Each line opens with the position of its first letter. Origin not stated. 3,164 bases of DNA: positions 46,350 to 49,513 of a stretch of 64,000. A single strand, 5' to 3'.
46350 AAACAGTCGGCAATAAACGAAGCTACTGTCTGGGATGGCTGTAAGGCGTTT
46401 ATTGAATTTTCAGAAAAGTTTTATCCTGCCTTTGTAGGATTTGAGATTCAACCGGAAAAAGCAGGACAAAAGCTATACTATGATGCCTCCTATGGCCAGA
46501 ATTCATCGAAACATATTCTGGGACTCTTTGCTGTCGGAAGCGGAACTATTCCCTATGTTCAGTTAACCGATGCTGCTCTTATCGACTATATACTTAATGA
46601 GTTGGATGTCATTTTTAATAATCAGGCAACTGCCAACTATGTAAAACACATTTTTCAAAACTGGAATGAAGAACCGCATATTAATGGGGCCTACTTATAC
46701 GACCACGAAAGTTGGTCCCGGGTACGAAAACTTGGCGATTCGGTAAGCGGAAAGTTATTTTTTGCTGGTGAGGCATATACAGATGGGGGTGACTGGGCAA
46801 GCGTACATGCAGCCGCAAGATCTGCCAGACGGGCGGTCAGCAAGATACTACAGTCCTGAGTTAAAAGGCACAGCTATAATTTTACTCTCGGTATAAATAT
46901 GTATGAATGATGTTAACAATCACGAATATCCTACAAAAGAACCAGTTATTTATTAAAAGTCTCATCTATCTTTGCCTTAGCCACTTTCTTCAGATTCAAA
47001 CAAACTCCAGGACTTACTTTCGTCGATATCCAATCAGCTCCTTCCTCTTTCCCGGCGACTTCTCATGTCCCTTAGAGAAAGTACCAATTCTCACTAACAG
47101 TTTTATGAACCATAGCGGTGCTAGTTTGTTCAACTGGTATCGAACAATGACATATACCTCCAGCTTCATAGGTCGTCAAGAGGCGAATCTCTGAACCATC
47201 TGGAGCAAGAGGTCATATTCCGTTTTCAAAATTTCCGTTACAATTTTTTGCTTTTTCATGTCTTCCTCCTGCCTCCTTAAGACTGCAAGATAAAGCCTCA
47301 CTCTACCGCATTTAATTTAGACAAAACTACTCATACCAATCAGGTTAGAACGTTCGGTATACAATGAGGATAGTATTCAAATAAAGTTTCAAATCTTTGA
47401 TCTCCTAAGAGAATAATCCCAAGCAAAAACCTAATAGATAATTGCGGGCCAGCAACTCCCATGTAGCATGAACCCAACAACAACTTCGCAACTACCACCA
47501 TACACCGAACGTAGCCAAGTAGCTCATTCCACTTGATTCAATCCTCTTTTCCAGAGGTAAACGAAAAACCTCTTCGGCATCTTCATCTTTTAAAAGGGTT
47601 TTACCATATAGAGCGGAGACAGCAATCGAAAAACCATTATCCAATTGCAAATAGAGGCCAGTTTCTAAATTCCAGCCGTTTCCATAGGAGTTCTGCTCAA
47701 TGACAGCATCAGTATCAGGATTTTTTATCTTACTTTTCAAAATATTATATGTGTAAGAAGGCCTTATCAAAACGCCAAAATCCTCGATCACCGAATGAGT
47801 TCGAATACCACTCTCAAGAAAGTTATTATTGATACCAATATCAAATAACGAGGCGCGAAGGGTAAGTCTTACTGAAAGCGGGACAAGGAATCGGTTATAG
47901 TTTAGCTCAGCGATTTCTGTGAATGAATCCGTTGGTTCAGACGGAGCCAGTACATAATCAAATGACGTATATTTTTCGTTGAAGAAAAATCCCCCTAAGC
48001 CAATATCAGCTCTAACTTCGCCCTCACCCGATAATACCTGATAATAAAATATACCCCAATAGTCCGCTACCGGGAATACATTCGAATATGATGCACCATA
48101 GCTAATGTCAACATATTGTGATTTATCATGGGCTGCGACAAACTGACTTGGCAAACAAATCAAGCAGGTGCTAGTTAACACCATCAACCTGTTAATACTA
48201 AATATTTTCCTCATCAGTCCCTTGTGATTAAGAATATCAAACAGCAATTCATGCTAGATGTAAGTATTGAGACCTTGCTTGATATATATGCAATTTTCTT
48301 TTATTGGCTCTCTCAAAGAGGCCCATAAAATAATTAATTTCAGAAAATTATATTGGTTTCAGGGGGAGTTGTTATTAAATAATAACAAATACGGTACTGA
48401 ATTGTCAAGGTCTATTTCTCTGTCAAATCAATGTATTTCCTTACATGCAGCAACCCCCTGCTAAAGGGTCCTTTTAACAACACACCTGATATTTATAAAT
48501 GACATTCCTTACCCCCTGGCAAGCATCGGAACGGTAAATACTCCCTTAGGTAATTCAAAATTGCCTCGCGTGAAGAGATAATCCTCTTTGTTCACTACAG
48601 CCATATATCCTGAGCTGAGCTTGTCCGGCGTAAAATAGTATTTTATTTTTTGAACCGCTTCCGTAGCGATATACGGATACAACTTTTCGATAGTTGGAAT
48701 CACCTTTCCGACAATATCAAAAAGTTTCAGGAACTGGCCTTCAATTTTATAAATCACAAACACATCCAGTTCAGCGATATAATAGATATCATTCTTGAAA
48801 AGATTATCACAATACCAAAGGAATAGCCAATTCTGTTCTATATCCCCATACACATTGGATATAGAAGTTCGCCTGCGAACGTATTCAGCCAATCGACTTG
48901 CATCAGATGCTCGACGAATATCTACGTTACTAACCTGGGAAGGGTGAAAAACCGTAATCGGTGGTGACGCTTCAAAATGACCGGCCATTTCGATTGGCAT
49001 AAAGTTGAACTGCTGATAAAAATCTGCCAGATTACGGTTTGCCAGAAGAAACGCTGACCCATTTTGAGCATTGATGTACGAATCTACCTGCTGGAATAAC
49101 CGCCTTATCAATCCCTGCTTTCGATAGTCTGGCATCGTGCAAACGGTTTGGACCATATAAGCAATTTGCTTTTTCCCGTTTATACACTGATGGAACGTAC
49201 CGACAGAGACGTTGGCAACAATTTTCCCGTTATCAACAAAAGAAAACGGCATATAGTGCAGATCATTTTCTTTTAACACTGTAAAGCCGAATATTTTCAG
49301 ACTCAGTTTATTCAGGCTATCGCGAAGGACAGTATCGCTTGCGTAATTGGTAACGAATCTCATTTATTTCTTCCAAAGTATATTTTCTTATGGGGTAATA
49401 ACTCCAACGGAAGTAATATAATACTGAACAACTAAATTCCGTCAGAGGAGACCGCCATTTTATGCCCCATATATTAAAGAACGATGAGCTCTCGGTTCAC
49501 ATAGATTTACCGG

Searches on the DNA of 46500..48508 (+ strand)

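Call 4: search_rna_families(source=window, start=46500, end=47900, threshold=evalue, max_evalue=10, show_alignments=3)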
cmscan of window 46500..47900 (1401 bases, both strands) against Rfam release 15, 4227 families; matches with E-value up to 10: 3.
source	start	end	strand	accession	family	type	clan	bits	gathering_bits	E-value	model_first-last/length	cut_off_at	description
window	46559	46620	+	RF00321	snoZ247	Gene; snRNA; snoRNA; CD-box;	-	19.3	38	0.8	1-139/139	no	Small nucleolar RNA Z247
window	47388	47460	-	RF02126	GHRLOS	Gene; lncRNA;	-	13.3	48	2.3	1-70/70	no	Ghrelin opposite strand RNA conserved region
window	47522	47581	-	RF01121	sR38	Gene; snRNA; snoRNA; CD-box;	-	13.3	50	3.4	1-59/59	no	Small nucleolar RNA sR38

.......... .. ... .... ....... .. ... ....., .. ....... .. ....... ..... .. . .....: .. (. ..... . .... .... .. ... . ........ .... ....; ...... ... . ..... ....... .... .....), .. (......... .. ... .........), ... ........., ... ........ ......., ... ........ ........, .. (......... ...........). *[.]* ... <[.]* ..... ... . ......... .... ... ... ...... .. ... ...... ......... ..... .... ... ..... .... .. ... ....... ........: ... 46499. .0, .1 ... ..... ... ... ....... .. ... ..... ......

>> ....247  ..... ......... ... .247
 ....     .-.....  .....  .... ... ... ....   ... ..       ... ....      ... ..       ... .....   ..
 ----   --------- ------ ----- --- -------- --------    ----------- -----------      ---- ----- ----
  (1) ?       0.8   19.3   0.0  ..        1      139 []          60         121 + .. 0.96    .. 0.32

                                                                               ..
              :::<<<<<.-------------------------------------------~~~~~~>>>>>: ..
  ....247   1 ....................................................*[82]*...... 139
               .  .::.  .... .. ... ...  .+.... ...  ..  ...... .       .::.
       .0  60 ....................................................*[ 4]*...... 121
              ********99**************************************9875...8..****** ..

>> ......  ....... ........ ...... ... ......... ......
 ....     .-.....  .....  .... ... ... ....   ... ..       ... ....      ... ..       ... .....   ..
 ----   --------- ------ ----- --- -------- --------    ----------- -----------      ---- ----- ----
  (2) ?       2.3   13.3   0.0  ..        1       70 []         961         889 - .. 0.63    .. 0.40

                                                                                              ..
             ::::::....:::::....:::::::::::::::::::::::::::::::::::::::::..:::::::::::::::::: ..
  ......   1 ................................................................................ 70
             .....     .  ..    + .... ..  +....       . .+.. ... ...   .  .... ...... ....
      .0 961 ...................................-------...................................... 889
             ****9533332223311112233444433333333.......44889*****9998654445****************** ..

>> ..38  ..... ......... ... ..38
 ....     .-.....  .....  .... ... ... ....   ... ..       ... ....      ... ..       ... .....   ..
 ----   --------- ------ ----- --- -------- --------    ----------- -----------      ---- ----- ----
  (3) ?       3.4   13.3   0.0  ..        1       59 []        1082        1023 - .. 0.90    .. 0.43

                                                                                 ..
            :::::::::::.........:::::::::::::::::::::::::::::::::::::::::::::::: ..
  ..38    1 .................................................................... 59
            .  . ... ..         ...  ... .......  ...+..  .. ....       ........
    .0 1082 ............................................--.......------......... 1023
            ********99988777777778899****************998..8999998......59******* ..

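Call 37: search_dna_similar(query=window:46860-48508:+, collection=plasmids, mode=distant, max_evalue=0.01, max_rows=10)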
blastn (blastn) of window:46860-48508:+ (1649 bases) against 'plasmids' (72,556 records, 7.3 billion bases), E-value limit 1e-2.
No match.

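Call 38: search_dna_similar(query=window:46860-48508:+, collection=phages, mode=distant, max_evalue=0.01, max_rows=10)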
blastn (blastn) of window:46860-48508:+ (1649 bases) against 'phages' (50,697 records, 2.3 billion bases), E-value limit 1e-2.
No match.

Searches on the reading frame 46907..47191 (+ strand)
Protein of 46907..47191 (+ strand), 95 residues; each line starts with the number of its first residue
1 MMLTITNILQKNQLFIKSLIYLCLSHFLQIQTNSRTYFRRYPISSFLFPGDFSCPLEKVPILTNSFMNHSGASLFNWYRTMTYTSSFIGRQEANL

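Call 7: search_protein_families(library=pfam, max_evalue=10, proteins=[window:46907-47191:+])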
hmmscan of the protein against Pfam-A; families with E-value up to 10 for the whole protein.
seq(95 aa): 0 families

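Call 8: search_protein_families(library=ncbifam, max_evalue=10, proteins=[window:46907-47191:+])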
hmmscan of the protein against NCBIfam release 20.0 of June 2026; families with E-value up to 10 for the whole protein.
seq(95 aa): 0 families

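Call 43: search_protein_families(library=phrogs, max_evalue=1, proteins=[window:46907-47191:+])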
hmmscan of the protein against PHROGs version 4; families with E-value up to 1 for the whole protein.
seq(95 aa): 1 family
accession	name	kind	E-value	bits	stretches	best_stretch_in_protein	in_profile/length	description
phrog_18917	-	unknown function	0.3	12.8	1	9-35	9-35/98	-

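Call 44: search_protein_families(library=padloc, max_evalue=1, proteins=[window:46907-47191:+])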
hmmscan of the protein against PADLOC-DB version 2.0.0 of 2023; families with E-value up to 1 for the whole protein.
seq(95 aa): 0 families

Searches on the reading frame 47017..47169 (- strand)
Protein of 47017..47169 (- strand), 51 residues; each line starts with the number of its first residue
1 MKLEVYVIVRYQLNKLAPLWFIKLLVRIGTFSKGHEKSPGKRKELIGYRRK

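Call 7: search_protein_families(library=pfam, max_evalue=10, proteins=[window:47017-47169:-])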
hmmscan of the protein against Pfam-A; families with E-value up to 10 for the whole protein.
seq(51 aa): 0 families

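Call 8: search_protein_families(library=ncbifam, max_evalue=10, proteins=[window:47017-47169:-])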
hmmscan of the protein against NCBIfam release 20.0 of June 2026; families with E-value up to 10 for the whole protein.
seq(51 aa): 0 families

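Call 59: find_related_loci(query=window:47017-47169:-, collection=viral_contigs, flank=3000)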
Query seq(51 aa) (51 aa) in viral_contigs; peptide patterns used: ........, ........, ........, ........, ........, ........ (x = any residue, [..] = any of these).
16 stretches matched a pattern, but none encodes a relative of the query by tblastn (E <= 1e-3).

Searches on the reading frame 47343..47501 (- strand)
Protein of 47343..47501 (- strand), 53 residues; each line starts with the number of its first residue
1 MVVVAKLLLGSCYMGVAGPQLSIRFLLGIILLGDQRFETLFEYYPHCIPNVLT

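Call 7: search_protein_families(library=pfam, max_evalue=10, proteins=[window:47343-47501:-])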
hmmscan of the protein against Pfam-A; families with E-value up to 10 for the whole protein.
seq(53 aa): 0 families

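Call 8: search_protein_families(library=ncbifam, max_evalue=10, proteins=[window:47343-47501:-])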
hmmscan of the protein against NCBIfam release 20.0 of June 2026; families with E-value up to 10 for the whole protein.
seq(53 aa): 1 family
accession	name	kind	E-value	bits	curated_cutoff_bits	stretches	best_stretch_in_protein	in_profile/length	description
NF007334.0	PRK09823.1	equivalog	0.11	12.8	177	1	1-40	1-40/160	putative inner membrane protein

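Call 43: search_protein_families(library=phrogs, max_evalue=1, proteins=[window:47343-47501:-])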
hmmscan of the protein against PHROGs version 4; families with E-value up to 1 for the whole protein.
seq(53 aa): 0 families

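Call 44: search_protein_families(library=padloc, max_evalue=1, proteins=[window:47343-47501:-])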
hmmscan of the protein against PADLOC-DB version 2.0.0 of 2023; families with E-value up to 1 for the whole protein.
seq(53 aa): 0 families

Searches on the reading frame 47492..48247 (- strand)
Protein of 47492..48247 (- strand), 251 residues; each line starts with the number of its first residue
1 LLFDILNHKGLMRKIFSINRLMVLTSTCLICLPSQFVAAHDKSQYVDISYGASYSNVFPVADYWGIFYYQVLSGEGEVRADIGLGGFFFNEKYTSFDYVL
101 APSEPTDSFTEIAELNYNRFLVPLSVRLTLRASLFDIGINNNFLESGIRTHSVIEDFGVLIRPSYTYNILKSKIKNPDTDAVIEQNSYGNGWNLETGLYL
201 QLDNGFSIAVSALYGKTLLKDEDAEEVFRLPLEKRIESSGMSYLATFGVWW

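Call 7: search_protein_families(library=pfam, max_evalue=10, proteins=[window:47492-48247:-])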
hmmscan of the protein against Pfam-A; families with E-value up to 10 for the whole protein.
window:47492-48247:- (251 aa): 1 family
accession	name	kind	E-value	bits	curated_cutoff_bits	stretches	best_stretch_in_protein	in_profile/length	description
PF13505.12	OMP_b-brl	-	0.075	13.6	28.7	1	151-217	94-155/175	Outer membrane protein beta-barrel domain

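Call 12: find_encoding_contigs(protein=window:47492-48247:-, flank=6000, max_places=10)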
Protein window:47492-48247:- (251 aa): no gene with exactly this product is on record in the collection.

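Call 14: find_encoding_contigs(protein=window:47492-48214:-, flank=6000, max_places=10)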
Protein window:47492-48214:- (240 aa): no gene with exactly this product is on record in the collection.

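Call 26: find_homologous_proteins(query=window:47492-48214:-, max_evalue=0.001)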
Query window:47492-48214:- (240 aa): 1 proteins with E <= 0.001 among 330 candidates.
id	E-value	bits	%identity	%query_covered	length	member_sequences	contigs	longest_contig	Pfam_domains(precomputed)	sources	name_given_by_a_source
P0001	3.5e-157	539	100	100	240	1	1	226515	-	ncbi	ncbi:MAG: hypothetical protein ACRBF0_11625 [Calditrichia bacterium]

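Call 43: search_protein_families(library=phrogs, max_evalue=1, proteins=[window:47492-48214:-])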
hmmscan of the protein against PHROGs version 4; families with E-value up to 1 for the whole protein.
window:47492-48214:- (240 aa): 3 families
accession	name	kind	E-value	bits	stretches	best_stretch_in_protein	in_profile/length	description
phrog_37366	-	unknown function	0.21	12.8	1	84-141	13-70/119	-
phrog_1582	-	unknown function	0.27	12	1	107-172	46-112/121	-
phrog_32698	-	unknown function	0.36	12.1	1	49-78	16-45/81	-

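Call 44: search_protein_families(library=padloc, max_evalue=1, proteins=[window:47492-48214:-])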
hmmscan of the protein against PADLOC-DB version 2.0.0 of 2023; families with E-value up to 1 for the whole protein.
window:47492-48214:- (240 aa): 0 families

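Call 54: predict_structure(protein=window:47492-48214:-)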
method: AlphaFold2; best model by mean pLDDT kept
length: 240 residues; sequences in the alignment: 1
mean_pLDDT: 27.5   pTM: 0.17
mean pLDDT of the five models: 27.5, 27.2, 26.4, 25.7, 24.3
residues with pLDDT >= 90: 0; 70-90: 0; 50-70: 0; < 50: 240
segments of 3 or more residues with pLDDT < 50: 1-240
pLDDT, mean of each block of 10 residues (from residue 1): 25 25 26 27 26 33 32 33 29 27 24 25 22 25 23 23 32 30 30 30 30 29 28 25
secondary structure, 60 per line:
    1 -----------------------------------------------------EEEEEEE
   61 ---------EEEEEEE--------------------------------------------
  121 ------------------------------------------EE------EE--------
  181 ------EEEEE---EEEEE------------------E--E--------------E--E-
elements in order: E54-60 E70-76 E187-191 E195-199

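Call 58: find_related_loci(query=window:47492-48214:-, collection=viral_contigs, flank=3000)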
Query window:47492-48214:- (240 aa) in viral_contigs; peptide patterns used: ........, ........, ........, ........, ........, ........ (x = any residue, [..] = any of these).
18 stretches matched a pattern, but none encodes a relative of the query by tblastn (E <= 1e-3).

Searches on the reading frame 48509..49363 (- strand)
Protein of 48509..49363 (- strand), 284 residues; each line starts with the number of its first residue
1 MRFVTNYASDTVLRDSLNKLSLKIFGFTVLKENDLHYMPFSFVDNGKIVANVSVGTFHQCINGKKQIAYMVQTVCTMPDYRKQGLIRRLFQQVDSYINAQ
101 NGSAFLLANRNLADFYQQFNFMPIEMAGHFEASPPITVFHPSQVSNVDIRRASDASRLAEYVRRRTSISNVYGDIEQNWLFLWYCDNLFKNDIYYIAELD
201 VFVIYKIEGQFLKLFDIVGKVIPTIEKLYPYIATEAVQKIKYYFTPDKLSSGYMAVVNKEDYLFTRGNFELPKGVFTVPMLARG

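Call 7: search_protein_families(library=pfam, max_evalue=10, proteins=[window:48509-49363:-])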
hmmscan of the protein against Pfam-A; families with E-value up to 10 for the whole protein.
window:48509-49363:- (284 aa): 8 families
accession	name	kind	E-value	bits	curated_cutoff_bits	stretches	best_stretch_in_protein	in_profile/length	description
PF13527.13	Acetyltransf_9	-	6.5e-08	33.1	25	1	43-122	47-125/127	Acetyltransferase (GNAT) domain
PF13508.13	Acetyltransf_7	-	1.9e-06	28.6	27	1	44-122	10-83/84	Acetyltransferase (GNAT) domain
PF00583.31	Acetyltransf_1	-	1.7e-05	25.5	20.7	1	36-121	32-116/116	Acetyltransferase (GNAT) family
PF13673.13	Acetyltransf_10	-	0.0008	19.8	23.6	1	70-125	53-111/128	Acetyltransferase (GNAT) domain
PF23209.2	IDM1_C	-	0.0061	17.1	33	1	66-126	56-117/140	Increased DNA methylation 1, C-terminal domain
PF17013.11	Acetyltransf_15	-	0.031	14.1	35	1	35-98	35-103/210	Putative acetyl-transferase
PF08445.16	FR47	-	0.15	12.5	22.1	1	72-121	25-77/86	FR47-like protein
PF08444.16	Gly_acyl_tr_C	-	0.23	12.2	27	1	74-122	25-76/89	Aralkyl acyl-CoA:amino acid N-acyltransferase, C-terminal region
